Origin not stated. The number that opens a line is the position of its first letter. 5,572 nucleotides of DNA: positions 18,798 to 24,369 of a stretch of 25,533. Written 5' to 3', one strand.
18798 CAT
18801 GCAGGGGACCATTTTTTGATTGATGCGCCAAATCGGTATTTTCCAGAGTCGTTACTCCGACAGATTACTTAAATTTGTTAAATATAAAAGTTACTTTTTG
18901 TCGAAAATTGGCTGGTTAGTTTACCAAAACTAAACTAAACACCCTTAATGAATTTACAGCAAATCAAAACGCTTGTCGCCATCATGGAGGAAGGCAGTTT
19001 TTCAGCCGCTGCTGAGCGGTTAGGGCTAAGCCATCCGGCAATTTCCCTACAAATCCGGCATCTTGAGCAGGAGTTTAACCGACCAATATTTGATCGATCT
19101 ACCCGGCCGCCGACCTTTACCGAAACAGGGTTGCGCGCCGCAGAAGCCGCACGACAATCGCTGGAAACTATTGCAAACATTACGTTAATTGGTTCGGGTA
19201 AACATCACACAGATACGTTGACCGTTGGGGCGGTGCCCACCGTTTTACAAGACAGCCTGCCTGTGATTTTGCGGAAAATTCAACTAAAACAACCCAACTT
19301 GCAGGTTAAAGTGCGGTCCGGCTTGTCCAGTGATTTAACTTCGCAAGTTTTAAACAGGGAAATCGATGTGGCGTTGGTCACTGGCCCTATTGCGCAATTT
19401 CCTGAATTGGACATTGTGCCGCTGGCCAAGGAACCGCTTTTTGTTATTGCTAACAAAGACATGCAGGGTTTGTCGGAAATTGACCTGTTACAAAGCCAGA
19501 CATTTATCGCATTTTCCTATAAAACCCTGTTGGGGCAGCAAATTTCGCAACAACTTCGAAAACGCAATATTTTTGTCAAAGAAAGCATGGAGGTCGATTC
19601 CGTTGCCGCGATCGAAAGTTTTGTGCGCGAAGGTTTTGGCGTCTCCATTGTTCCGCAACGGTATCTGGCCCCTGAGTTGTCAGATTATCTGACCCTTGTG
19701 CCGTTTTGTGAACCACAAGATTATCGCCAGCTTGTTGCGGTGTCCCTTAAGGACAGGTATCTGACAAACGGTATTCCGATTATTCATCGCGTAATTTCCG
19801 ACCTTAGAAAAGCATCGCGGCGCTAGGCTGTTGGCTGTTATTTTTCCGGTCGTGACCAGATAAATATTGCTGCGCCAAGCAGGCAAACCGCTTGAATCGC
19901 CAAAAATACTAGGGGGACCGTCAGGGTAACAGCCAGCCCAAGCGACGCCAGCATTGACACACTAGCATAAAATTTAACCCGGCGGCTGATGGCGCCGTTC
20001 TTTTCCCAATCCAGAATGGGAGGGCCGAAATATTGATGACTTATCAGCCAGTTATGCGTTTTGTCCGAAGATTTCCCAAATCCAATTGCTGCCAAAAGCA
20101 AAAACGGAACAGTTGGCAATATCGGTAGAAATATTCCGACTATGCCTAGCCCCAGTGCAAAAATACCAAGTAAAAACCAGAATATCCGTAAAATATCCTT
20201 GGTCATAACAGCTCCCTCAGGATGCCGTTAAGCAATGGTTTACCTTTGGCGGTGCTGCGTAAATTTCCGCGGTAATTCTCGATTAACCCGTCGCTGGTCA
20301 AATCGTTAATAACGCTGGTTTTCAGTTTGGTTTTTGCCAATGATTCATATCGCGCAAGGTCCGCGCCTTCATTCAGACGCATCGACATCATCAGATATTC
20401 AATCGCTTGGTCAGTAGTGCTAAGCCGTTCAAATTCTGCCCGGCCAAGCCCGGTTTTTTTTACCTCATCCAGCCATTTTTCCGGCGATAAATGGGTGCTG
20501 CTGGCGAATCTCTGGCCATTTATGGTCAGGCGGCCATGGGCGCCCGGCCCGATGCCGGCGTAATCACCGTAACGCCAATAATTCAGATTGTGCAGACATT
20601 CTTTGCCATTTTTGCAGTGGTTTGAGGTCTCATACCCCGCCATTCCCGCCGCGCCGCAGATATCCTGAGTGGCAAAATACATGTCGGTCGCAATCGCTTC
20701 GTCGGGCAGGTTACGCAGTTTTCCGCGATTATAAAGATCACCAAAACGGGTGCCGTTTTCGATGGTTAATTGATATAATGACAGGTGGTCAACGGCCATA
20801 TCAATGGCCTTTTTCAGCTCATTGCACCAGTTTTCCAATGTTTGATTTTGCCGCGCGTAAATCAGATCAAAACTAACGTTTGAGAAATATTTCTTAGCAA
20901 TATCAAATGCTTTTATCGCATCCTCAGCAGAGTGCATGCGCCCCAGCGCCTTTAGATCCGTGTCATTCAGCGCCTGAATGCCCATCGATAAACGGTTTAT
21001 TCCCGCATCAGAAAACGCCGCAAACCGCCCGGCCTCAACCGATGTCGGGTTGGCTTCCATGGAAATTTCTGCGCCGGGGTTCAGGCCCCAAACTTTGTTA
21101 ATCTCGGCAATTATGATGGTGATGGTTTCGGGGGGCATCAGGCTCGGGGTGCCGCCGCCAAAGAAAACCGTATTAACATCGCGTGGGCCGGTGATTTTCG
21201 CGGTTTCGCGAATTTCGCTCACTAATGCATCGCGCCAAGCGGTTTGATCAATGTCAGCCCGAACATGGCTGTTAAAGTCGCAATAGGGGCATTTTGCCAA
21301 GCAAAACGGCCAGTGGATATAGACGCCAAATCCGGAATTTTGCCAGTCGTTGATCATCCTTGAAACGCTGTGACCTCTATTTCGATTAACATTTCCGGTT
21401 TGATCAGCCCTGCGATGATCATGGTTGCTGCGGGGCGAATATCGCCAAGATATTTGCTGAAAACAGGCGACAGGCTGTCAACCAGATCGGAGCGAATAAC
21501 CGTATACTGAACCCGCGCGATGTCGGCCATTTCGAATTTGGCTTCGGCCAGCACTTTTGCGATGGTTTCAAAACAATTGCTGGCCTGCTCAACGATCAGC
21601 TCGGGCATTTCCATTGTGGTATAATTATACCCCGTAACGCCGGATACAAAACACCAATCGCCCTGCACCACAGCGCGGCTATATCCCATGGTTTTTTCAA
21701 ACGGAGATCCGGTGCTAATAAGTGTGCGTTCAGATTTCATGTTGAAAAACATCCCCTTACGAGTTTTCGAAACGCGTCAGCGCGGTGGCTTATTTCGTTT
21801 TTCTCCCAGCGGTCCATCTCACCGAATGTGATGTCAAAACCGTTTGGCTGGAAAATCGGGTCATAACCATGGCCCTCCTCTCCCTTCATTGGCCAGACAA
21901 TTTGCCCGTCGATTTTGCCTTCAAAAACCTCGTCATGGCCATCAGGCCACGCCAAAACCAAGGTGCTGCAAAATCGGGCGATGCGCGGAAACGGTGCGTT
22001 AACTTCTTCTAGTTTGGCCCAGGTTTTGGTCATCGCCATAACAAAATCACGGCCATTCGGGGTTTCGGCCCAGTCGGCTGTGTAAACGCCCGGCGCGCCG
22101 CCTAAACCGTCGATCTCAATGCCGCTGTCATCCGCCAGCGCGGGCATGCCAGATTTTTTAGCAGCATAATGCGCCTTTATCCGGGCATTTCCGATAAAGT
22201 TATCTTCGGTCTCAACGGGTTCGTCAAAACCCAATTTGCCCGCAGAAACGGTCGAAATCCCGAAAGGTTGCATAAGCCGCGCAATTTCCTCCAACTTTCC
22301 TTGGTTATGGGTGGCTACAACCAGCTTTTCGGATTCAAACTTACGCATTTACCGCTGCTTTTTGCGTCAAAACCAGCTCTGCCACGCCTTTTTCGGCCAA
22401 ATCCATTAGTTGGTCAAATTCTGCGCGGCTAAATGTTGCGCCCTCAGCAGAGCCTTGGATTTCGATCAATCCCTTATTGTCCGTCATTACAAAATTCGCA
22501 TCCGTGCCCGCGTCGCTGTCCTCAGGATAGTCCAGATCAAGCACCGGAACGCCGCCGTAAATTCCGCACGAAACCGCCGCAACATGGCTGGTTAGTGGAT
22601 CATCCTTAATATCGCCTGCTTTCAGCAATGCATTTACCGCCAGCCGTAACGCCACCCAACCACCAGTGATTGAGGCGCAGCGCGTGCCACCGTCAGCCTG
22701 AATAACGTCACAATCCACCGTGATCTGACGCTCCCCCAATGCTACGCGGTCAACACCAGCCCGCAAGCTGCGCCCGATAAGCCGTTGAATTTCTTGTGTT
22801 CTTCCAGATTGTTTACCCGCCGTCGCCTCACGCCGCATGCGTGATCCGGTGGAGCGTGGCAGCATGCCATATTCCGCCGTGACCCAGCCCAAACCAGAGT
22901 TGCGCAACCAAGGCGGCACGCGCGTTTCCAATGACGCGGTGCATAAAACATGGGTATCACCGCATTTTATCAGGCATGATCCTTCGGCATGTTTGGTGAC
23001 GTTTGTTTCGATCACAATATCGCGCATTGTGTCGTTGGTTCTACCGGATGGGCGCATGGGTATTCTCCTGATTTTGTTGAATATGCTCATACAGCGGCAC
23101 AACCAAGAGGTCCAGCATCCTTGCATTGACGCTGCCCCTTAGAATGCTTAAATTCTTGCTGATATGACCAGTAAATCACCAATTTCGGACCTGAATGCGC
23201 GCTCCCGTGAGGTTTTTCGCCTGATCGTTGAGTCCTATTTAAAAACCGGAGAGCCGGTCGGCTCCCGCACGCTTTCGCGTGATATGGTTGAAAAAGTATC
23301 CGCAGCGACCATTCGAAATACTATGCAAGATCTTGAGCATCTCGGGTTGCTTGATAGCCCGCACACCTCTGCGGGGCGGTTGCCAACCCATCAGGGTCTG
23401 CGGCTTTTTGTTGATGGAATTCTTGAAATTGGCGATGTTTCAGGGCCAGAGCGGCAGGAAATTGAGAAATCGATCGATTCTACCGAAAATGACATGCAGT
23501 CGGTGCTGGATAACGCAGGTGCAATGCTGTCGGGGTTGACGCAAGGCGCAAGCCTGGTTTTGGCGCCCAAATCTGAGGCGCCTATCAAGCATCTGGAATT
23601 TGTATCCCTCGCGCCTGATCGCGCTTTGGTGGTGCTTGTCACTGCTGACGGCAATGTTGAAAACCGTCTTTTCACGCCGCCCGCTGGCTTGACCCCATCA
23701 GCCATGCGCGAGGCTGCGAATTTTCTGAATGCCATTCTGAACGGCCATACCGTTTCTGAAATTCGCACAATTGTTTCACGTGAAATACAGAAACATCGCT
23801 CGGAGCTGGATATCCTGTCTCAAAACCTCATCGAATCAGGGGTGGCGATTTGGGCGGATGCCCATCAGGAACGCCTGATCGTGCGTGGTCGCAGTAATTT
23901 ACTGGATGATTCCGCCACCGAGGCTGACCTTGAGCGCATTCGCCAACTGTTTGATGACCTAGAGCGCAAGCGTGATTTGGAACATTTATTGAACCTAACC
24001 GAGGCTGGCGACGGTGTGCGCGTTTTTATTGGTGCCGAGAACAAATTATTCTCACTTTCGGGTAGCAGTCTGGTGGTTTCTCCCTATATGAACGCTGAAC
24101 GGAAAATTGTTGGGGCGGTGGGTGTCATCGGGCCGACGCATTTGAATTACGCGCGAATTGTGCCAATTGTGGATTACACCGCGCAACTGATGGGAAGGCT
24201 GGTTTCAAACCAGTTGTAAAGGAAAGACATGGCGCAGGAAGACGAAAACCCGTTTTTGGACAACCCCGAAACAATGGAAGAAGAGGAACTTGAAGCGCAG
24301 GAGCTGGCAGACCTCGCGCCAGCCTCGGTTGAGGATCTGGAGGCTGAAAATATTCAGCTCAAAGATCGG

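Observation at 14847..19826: LysR-controlled organosulfur module: CoA-transferase, desulfinase-type Acd and a ThDP enzyme, translationally coupled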

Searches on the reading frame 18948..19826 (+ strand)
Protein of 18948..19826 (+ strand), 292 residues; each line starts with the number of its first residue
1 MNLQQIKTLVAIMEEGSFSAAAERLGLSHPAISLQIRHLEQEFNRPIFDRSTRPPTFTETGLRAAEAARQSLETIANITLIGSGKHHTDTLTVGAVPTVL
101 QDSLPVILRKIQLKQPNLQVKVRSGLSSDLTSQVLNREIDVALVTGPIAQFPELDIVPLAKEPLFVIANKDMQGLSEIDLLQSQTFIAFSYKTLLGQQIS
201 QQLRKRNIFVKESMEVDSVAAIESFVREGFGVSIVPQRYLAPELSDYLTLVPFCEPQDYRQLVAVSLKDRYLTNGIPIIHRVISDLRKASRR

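Call 3: search_protein_families(library=pfam, proteins=[window:18948-19826:+])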
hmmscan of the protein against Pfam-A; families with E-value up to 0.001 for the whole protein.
window:18948-19826:+ (292 aa): 2 families
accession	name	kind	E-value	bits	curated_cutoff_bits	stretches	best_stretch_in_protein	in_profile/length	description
PF03466.25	LysR_substrate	-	9.8e-33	113.7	28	1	87-274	4-195/209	LysR substrate binding domain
PF00126.33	HTH_1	-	7.7e-21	74.2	26.6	1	3-61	1-59/60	Bacterial regulatory helix-turn-helix protein, lysR family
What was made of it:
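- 18948..19826 (+): lysR: LysR-type transcriptional regulator, divergent from the operon. Pfam HTH_1 and LysR_substrate (call 3).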

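Call 4: search_protein_families(library=ncbifam, proteins=[window:18948-19826:+])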
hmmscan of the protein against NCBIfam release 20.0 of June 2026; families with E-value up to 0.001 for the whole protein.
window:18948-19826:+ (292 aa): 52 families (the best 25 are shown)
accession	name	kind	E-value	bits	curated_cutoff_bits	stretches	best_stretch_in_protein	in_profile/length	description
NF040786.1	LysR_Sec_metab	equivalog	2e-35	122.2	250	1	1-275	1-286/298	selenium metabolism-associated LysR family transcriptional regulator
TIGR03339.1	phn_lysR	subfamily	2.7e-26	92.5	341.1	1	5-240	1-238/279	aminoethylphosphonate catabolism associated LysR family transcriptional regulator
NF008416.0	PRK11242.1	equivalog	5.6e-26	91.5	277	1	1-279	1-283/300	transcriptional regulator CynR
NF047520.1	trans_act_CidR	equivalog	7.3e-26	91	415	1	1-273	1-278/292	cidABC operon transcriptional activator CidR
NF047711.1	PutUtilRegPtrR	equivalog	6.2e-25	87.9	400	1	1-240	1-239/283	putrescine utilization regulator PtrR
NF053705.1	TransRegGltCGpos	equivalog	3.5e-24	85.6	350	1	1-282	1-288/300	glutamate biosynthesis transcriptional regulator GltC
NF008410.0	PRK11233.1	equivalog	1.5e-23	83.4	309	1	1-237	1-240/305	nitrogen assimilation transcriptional regulator NAC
NF007385.0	PRK09906.1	equivalog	8.1e-23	81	356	1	1-242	1-247/296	DNA-binding transcriptional regulator HcaR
NF008722.0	PRK11716.1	equivalog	1.2e-21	77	246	1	1-237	1-243/293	HTH-type transcriptional activator IlvY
NF045775.1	acetoin_reg_AlsR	exception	3.1e-21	76.1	430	1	1-237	1-244/290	acetoin biosynthesis transcriptional regulator AlsR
NF045990.1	TransRegCbbRRhodb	equivalog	3.5e-21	75.5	450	1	2-285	7-298/304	LysR family regulator CbbR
NF058504.1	TransRegCcpCBac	equivalog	5.8e-21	75.2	400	1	1-254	1-252/287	transcriptional regulator CcpC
NF040889.1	trans_reg_YeiE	equivalog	8.9e-21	74.4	480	1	2-276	4-279/288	DNA-binding transcriptional regulator YeiE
NF008352.0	PRK11139.1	subfamily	1.5e-20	73.5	288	1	13-246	18-250/305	transcriptional regulator GcvA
NF009327.0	PRK12684.1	subfamily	9.9e-20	71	402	1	1-250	1-258/313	CysB family HTH-type transcriptional regulator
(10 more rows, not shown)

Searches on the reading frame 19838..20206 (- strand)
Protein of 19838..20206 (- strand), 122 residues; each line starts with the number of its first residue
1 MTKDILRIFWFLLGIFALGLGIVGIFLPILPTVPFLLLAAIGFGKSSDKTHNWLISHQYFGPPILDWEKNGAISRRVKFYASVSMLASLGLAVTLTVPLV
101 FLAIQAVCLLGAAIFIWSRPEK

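Call 32: search_protein_families(library=pfam, proteins=[window:19838-20206:-])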
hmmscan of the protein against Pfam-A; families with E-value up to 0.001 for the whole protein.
window:19838-20206:- (122 aa): 1 family
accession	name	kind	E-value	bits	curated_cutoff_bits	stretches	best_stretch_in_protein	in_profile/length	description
PF04304.18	DUF454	-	5.7e-37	126.7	35.1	1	7-121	1-115/115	Protein of unknown function (DUF454)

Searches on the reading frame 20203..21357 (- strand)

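Call 32: search_protein_families(library=pfam, proteins=[window:20203-21357:-])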
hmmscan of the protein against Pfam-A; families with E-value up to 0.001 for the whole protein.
window:20203-21357:- (384 aa): 2 families
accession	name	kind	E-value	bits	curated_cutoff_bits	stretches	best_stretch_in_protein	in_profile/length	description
PF04055.27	Radical_SAM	-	6.6e-26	91.9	29.5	1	13-176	1-158/166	Radical SAM superfamily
PF06969.22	HemN_C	-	9.2e-07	29.3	24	1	312-374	1-66/67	HemN C-terminal domain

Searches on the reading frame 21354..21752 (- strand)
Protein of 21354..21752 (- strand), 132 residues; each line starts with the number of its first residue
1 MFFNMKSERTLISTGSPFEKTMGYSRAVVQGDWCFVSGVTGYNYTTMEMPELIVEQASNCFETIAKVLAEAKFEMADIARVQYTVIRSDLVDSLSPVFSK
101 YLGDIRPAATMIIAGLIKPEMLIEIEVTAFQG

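Call 32: search_protein_families(library=pfam, proteins=[window:21354-21752:-])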
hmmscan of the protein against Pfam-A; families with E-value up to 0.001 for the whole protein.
window:21354-21752:- (132 aa): 1 family
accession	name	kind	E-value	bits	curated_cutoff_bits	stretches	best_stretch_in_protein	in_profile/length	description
PF01042.26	Ribonuc_L-PSP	-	1.4e-16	61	27.3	1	20-130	7-120/121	Endoribonuclease L-PSP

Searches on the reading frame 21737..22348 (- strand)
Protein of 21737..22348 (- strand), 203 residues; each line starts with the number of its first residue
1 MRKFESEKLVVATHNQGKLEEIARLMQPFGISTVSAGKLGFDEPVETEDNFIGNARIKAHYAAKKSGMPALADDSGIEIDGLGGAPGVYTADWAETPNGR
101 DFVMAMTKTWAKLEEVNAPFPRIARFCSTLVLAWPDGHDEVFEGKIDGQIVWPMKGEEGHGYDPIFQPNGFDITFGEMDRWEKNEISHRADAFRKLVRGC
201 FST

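Call 32: search_protein_families(library=pfam, proteins=[window:21737-22348:-])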
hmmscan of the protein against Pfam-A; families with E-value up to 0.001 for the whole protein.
window:21737-22348:- (203 aa): 1 family
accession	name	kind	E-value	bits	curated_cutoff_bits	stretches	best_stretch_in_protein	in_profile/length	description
PF01725.21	Ham1p_like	-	7e-56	189.5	22.5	1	9-197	1-184/186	Ham1 family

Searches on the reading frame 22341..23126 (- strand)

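Call 32: search_protein_families(library=pfam, proteins=[window:22341-23126:-])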
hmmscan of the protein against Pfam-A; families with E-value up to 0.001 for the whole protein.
window:22341-23126:- (261 aa): 2 families
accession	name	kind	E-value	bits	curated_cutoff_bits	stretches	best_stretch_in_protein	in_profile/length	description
PF01138.27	RNase_PH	-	2.6e-28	99.5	25.5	1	34-163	2-127/130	3' exoribonuclease family, domain 1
PF03725.20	RNase_PH_C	-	3.7e-12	46.4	20.8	1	182-247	3-67/67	3' exoribonuclease family, domain 2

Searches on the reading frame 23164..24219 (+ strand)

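Call 32: search_protein_families(library=pfam, proteins=[window:23164-24219:+])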
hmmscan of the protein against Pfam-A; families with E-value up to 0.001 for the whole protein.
window:23164-24219:+ (351 aa): 2 families
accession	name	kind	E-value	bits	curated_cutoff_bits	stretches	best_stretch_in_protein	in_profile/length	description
PF01628.27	HrcA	-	6.6e-59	199.9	22.2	1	113-333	2-215/215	HrcA protein C terminal domain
PF03444.21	HrcA_DNA-bdg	-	0.00016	21.7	21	1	10-77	2-68/79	Winged helix-turn-helix transcription repressor, HrcA DNA-binding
